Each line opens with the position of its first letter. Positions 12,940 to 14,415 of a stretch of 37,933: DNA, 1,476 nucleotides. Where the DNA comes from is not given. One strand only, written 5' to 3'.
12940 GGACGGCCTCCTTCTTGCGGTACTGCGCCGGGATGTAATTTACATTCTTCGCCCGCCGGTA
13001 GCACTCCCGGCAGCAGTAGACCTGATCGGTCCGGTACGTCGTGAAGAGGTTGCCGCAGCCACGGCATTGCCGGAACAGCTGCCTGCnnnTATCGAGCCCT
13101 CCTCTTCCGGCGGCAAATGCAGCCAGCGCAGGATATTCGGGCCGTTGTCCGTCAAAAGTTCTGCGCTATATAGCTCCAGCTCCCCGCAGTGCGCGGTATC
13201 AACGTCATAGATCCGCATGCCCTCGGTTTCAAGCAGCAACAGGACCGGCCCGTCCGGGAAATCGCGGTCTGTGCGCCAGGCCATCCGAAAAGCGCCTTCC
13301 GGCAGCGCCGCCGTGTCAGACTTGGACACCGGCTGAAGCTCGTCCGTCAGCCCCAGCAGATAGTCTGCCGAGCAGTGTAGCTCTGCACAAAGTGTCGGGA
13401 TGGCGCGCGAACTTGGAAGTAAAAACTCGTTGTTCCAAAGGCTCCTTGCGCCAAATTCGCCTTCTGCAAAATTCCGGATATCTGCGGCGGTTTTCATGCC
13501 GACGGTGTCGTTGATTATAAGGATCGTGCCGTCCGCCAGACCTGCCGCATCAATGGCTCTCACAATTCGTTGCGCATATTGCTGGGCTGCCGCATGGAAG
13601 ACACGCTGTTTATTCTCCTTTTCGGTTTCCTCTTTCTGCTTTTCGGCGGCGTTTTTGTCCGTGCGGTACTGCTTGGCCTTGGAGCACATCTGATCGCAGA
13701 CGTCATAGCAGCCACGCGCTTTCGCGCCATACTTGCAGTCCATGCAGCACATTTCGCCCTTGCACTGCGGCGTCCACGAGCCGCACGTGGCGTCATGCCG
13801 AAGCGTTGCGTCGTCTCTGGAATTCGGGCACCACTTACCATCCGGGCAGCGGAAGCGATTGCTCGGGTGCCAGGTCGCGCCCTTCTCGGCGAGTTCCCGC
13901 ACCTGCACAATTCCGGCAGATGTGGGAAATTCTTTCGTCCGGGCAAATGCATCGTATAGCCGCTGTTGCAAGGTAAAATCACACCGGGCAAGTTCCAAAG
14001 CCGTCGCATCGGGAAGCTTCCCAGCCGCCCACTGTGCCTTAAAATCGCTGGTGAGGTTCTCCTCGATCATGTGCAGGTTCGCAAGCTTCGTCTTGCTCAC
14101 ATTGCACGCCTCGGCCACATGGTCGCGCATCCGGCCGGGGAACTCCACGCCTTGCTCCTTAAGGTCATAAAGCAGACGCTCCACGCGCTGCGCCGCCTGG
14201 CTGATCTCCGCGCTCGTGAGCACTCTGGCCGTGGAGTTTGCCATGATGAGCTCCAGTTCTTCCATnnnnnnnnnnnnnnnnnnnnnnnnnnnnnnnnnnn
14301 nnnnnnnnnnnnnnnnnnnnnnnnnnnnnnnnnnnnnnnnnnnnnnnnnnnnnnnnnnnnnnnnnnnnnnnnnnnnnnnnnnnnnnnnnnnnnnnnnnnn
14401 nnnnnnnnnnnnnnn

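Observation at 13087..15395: ParA plus an atypical multi-domain ParB in a phage that also has an integrase and a tRNA-type attP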

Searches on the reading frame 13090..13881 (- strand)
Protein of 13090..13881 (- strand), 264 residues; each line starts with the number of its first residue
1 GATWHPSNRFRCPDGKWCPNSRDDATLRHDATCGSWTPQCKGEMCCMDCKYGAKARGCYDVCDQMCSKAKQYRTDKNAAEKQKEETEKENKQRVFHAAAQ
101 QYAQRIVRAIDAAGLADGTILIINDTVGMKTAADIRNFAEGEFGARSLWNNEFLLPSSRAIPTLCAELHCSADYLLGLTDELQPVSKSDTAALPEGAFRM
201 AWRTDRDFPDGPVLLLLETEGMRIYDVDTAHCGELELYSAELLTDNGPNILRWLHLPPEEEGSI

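Call 54: predict_structure(alignment_id=A3)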
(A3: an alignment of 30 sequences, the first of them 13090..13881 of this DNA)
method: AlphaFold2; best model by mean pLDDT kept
length: 264 residues; sequences in the alignment: 30
mean_pLDDT: 84.6   pTM: 0.63
mean pLDDT of the five models: 84.6, 83.7, 81.9, 81.3, 81.3
residues with pLDDT >= 90: 132; 70-90: 91; 50-70: 31; < 50: 10
segments of 3 or more residues with pLDDT < 50: 187-193
pLDDT, mean of each block of 10 residues (from residue 1): 63 76 74 82 84 82 87 94 97 97 97 97 88 98 94 86 94 94 64 56 91 92 91 75 68 89 62
secondary structure, 60 per line:
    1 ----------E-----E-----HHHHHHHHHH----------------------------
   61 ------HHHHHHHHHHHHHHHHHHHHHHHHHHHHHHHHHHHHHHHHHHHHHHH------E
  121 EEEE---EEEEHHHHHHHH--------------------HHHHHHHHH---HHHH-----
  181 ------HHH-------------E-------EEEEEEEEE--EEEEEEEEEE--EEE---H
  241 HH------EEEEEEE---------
elements in order: H23-32 H67-113 E120-124 E128-131 H132-139 H160-168 H172-175 E211-219 E222-231 E234-236 E249-255

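Call 58: fold_search(model_id=the predicted structure, library=pdb)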
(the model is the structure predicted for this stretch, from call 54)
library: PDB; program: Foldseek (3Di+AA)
matches with E <= 10: 192; with E <= 0.001: 0
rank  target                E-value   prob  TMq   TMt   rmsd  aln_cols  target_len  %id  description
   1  9iaq_B                2.8e-01  0.47  0.14  0.27   6.8        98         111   17  Arbitrium controls lysis-lysogeny through the activation of a small antirepressor protein in the majority of arbitrium (released 2026-01-14)
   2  1zz8_B                6.6e-01  0.15  0.17  0.22  12.7       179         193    8  Crystal Structure of FeII HppE in Complex with Substrate Form 2 (released 2005-07-26)
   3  6hq2_B                8.3e-01  0.20  0.10  0.19   6.2        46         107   22  Structure of EAL Enzyme Bd1971 - apo form (released 2019-07-31)
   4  7jvt_D                9.4e-01  0.12  0.17  0.21  14.3       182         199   12  Crystal structure of a lambda-186 hybrid repressor (released 2021-09-08)
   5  2bno_A                1.2e+00  0.11  0.16  0.21  13.0       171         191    8  The structure of Hydroxypropylphosphonic acid epoxidase from S. wedmorenis. (released 2005-10-05)
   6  1zzc_B                1.2e+00  0.10  0.17  0.24  13.9       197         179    7  Crystal Structure of CoII HppE in Complex with Tris Buffer (released 2005-07-26)
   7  6hu8                  1.5e+00  0.44  0.19  0.17   4.7        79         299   16  Apo form of the competence regulator ComR from Streptococcus vestibularis (released 2019-10-23)
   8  5juf                  1.6e+00  0.23  0.17  0.15   5.3        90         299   16  Crystal structure of the apo form of ComR from S. thermophilus. (released 2016-10-26)
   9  2bnn_B                1.7e+00  0.07  0.16  0.21  14.0       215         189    7  The structure of Hydroxypropylphosphonic acid epoxidase from S. wedmorenis in complex with fosfomycin (released 2005-10-05)
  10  3dkw_A                1.8e+00  0.12  0.11  0.13   6.1        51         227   18  Crystal Structure of DNR from Pseudomonas aeruginosa. (released 2009-05-19)
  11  5n57_A                1.8e+00  0.03  0.10  0.12  18.7       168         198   12  Staphylococcus aureus cambialistic superoxide dismutase SodM (released 2018-03-07)
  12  6b9s_F                2.0e+00  0.03  0.13  0.09  17.5       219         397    8  MPnS crystallized in the absence of substrate (released 2017-12-20)
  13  1zz7_A                2.2e+00  0.06  0.16  0.23  13.4       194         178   10  Crystal Structure of FeII HppE in Complex with Substrate form 1 (released 2005-07-26)
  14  6x11                  2.4e+00  0.13  0.11  0.15   4.7        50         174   20  Observing a ring-cleaving dioxygenase in action through a crystalline lens - an enol tautomer of ACMS monodentately boun (released 2020-07-29)
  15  2bnm_A                2.4e+00  0.03  0.12  0.15  16.2       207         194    7  The structure of Hydroxypropylphosphonic acid epoxidase from S. wedmorenis. (released 2005-10-05)
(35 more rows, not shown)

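Call 59: search_protein_families(library=pfam, alignment_id=A3, max_evalue=0.05)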
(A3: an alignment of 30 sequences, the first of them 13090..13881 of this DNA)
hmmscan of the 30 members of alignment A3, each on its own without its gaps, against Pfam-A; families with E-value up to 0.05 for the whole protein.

A. member 1, window:13090-13881:- (264 aa): 0 families

B. families by the number of members that match (of 30 scanned): 5 families
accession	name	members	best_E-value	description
PF07820.17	TraC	1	0.0056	TraC-like protein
PF08667.16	BetR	1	0.019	BetR domain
PF22298.2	Tsr1_G-like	1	0.024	Tsr1, G-like domain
PF11860.13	Muramidase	1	0.035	N-acetylmuramidase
PF15644.12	Gln_amidase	1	0.036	Papain fold toxin 1, glutamine deamidase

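Call 63: fold_search(model_id=the predicted structure, library=viral)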
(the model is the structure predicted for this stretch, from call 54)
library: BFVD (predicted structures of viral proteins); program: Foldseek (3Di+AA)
matches with E <= 10: 526; with E <= 0.001: 0
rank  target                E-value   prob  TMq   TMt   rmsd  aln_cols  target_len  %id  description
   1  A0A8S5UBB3            7.7e-02  0.95  0.24  0.45   5.3       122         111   14  Helix-turn-helix XRE-family like protein [Siphoviridae sp. ct8Cp41]
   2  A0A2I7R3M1            7.7e-02  0.33  0.16  0.21  14.8       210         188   12  (no name in the UniProt tables at hand)
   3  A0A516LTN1            1.0e-01  0.41  0.17  0.25  12.5       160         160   18  (no name in the UniProt tables at hand)
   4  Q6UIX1                1.0e-01  0.33  0.16  0.27  14.5       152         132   15  Gp61 [Burkholderia phage Bcep1]
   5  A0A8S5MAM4            1.1e-01  0.77  0.20  0.28   9.6       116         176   17  Transcription factor-turn-helix, DNA binding protein, TRANSCRIPTION.95A [Myoviridae sp. ctRPH1]
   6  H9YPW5                1.2e-01  0.87  0.20  0.42   7.5        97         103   18  (no name in the UniProt tables at hand)
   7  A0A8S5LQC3            1.5e-01  0.99  0.19  0.57   4.1        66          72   20  DUF551 domain-containing protein [Siphoviridae sp. ctVFv13]
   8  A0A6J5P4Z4            1.7e-01  0.96  0.21  0.34   4.7        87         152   16  HipB Predicted transcriptional regulators [uncultured Caudovirales phage]
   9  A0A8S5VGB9            1.8e-01  0.75  0.16  0.35   5.5        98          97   14  Helix-turn-helix domain protein [Podoviridae sp. ct6BA50]
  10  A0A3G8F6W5            1.9e-01  0.72  0.19  0.47   7.6        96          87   19  Putative cI-like repressor [Streptococcus phage CHPC663]
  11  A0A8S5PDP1            1.9e-01  0.23  0.13  0.25  15.1       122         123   14  Helix-turn-helix domain protein [Siphoviridae sp. ct0UO21]
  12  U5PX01                1.9e-01  0.18  0.15  0.18  15.1       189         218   17  Protein kinase [Bacillus phage CampHawk]
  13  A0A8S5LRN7            2.1e-01  0.98  0.19  0.25   4.5        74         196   15  DUF551 domain-containing protein [Siphoviridae sp. ct7EW56]
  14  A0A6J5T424            2.1e-01  0.85  0.17  0.20   6.1        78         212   27  DUF551 domain-containing protein [uncultured Caudovirales phage]
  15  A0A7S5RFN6            2.7e-01  0.25  0.13  0.24  12.9        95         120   18  (no name in the UniProt tables at hand)
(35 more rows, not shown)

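Call 64: search_solved_structures(query=A3, max_evalue=10, show_alignments=2)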
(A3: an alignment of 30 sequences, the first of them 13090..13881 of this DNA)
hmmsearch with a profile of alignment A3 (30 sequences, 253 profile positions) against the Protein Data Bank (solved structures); distinct sequences matched with E-value up to 10: 14.
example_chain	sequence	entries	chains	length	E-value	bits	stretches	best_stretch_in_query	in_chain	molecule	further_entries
9dp6_A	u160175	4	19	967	0.0087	19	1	69-119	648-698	MmpL5 protein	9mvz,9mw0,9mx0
9b46_A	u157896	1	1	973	0.0088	19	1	69-119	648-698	MmpL5 protein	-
2r1j_L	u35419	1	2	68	0.0099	18.8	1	115-170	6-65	Repressor protein C2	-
3jxb_C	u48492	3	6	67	0.01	18.7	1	115-170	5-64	Repressor protein C2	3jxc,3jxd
1adr_A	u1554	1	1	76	0.013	18.4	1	116-170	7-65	P22 C2 REPRESSOR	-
1ef1_C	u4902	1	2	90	0.088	15.7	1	66-138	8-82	MOESIN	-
7t8i_A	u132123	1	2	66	0.1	15.4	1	123-171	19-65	Phage element (ICEBs1)transcriptional regulator (Xre family)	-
1yns_A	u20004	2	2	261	0.13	15.1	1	150-186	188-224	E-1 enzyme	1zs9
3dzu_A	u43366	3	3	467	0.24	14.3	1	15-110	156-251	Retinoic acid receptor RXR-alpha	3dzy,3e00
9iaq_A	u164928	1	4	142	0.46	13.3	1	138-194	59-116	HTH cro/C1-type domain-containing protein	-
1avc_A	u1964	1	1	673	0.71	12.7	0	93-159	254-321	ANNEXIN VI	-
7dko_A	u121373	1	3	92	2.1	11.2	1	79-119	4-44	de novo designed protein AM2M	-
7x34_C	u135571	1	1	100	5.6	9.8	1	69-139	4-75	Zuotin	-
4nqa_A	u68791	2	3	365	6.4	9.6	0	15-108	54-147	Retinoic acid receptor RXR-alpha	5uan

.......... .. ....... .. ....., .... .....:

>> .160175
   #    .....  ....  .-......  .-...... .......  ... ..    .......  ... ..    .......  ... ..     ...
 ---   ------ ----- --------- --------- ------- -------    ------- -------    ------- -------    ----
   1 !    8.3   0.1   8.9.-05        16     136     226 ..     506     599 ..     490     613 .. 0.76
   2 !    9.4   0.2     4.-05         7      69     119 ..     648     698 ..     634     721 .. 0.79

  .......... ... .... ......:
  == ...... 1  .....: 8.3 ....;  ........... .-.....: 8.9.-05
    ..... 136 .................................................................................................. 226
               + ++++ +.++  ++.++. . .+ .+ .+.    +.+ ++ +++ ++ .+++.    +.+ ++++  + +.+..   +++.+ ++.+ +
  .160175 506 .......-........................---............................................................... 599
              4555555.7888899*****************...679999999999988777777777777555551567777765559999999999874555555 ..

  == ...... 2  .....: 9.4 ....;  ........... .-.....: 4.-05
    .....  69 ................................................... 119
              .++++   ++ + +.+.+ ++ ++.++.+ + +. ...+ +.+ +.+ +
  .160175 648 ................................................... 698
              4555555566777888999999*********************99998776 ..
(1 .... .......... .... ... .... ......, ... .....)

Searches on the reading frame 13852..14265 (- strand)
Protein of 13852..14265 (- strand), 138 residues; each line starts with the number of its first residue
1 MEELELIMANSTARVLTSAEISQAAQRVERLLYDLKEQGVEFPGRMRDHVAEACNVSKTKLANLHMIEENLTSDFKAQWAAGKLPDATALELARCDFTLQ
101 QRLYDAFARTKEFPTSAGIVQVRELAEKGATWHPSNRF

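Call 23: search_protein_families(library=pfam, proteins=[window:13852-14265:-], max_evalue=10)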
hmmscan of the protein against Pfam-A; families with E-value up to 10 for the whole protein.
seq(138 aa): 1 family
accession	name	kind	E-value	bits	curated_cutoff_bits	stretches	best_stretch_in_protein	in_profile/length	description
PF23398.1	FAZ1_cons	-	0.0013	19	27.5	1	37-105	21-91/93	FAZ1, conserved domain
